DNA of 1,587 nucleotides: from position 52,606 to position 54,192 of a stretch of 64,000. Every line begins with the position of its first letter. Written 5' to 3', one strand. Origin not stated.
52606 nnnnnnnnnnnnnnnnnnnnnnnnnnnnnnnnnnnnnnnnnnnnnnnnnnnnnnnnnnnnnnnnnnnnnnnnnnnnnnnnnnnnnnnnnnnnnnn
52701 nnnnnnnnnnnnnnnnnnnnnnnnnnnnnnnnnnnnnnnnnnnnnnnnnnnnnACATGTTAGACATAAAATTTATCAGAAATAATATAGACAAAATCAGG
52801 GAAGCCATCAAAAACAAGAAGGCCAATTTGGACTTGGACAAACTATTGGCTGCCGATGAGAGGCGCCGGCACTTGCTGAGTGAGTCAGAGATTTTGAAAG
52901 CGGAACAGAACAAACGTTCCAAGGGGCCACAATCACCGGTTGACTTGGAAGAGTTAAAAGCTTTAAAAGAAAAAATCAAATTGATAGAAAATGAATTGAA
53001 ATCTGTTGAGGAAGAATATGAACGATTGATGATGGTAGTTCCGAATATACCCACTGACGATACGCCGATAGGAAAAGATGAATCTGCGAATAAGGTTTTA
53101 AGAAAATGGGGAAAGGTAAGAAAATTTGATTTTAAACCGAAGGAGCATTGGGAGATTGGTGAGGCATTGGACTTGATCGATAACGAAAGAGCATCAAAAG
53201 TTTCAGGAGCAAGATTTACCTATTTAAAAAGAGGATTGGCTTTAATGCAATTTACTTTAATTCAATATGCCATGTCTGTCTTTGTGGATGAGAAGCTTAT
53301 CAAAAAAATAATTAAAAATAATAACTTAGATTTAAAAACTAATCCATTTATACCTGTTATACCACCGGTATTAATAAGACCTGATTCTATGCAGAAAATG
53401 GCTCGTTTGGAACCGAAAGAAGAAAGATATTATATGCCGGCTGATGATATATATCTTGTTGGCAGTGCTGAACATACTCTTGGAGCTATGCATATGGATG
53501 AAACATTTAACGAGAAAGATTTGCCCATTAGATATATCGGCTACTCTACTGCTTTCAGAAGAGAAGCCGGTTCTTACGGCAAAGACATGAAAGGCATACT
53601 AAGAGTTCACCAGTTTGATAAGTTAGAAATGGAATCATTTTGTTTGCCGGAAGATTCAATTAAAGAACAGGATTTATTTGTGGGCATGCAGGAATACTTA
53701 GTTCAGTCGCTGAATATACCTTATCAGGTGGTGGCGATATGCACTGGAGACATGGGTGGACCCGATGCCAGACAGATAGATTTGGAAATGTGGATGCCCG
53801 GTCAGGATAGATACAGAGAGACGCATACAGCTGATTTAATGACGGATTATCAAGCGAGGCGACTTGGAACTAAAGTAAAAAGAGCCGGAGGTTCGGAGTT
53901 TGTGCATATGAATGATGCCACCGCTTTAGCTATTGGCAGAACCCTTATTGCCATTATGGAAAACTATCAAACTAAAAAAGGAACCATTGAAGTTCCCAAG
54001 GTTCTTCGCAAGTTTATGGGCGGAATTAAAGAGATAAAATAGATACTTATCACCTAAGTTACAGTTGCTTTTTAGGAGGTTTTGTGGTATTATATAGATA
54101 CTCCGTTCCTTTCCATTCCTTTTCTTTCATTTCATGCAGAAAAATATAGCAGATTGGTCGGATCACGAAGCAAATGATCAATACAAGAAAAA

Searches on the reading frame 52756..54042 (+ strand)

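Call 10: search_protein_families(library=pfam, proteins=[window:52756-54042:+], max_evalue=0.01)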
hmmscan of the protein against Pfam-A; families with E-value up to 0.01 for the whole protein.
window:52756-54042:+ (428 aa): 3 families
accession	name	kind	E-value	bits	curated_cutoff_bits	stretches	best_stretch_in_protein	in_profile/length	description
PF00587.30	tRNA-synt_2b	-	5.9e-33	114.8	29.3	1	230-404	9-179/179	tRNA synthetase class II core domain (G, H, P, S and T)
PF02403.27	Seryl_tRNA_N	-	5.8e-19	68.8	28.2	1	1-99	1-108/108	Seryl-tRNA synthetase N-terminal domain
PF05667.16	CCDC22_CC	-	0.002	17.8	39.2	1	9-98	278-364/477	CCDC22 protein coiled-coil region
